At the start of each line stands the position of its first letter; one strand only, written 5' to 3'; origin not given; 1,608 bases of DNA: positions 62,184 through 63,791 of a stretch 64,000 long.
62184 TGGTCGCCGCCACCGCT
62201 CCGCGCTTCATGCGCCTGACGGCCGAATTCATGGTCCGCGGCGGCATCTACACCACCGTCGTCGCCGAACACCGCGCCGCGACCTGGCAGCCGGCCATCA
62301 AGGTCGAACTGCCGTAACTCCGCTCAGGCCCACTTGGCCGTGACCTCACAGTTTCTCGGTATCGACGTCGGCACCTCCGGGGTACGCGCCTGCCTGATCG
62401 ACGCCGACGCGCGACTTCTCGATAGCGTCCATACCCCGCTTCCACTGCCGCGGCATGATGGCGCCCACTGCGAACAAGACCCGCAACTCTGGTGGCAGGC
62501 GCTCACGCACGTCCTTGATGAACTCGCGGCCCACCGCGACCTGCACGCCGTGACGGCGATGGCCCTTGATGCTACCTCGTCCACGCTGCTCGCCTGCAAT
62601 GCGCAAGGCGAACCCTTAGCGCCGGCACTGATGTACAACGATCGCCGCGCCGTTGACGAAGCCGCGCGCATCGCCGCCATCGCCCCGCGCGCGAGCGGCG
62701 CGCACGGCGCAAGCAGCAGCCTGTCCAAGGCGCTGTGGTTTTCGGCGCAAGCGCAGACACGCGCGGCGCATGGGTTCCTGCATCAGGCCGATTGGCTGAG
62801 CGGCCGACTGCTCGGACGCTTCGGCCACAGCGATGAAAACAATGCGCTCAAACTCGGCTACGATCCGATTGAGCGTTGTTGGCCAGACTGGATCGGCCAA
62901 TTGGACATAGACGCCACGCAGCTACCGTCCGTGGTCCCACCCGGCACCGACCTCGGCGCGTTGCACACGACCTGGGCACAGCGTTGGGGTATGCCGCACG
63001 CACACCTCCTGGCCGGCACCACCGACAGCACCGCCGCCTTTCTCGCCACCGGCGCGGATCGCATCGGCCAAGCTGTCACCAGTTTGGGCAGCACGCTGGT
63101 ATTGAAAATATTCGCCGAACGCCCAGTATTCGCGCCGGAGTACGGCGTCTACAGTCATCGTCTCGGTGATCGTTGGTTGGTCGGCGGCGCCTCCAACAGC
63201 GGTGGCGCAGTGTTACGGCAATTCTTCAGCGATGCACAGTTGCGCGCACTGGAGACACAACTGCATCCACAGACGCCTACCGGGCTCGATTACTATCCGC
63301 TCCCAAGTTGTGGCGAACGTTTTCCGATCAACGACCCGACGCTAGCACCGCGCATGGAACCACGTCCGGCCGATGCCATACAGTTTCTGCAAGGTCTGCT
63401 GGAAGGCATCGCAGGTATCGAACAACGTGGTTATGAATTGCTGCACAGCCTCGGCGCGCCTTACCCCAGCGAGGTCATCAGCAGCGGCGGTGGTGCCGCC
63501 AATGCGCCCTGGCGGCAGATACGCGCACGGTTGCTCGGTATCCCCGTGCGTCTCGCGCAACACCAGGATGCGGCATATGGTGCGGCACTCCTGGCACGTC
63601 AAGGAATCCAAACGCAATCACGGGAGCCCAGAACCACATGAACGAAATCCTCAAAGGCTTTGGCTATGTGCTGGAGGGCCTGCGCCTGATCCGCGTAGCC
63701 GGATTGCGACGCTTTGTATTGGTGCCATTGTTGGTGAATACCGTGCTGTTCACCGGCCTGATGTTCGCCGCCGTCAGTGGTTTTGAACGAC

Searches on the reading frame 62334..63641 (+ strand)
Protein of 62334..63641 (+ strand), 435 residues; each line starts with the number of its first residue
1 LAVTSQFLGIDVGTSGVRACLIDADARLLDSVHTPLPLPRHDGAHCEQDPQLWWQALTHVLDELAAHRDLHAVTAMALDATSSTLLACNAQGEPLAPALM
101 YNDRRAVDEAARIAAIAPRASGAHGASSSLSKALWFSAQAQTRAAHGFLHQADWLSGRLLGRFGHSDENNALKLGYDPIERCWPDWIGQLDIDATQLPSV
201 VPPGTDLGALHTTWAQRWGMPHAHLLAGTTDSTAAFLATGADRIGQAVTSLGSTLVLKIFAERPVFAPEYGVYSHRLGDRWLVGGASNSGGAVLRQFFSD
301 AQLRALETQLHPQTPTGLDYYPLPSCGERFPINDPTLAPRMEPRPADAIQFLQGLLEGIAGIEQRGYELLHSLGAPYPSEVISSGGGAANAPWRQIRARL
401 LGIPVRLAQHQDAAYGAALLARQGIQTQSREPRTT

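Call 68: search_protein_families(library=pfam, proteins=[window:62334-63641:+], max_evalue=0.00001)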
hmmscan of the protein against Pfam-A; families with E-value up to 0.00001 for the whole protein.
window:62334-63641:+ (435 aa): 2 families
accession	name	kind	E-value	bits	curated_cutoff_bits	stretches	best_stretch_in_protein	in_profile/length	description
PF00370.27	FGGY_N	-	1.1e-21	78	28.8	1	8-236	3-243/245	FGGY family of carbohydrate kinases, N-terminal domain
PF02782.22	FGGY_C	-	9.7e-15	55.3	27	1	248-421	2-194/198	FGGY family of carbohydrate kinases, C-terminal domain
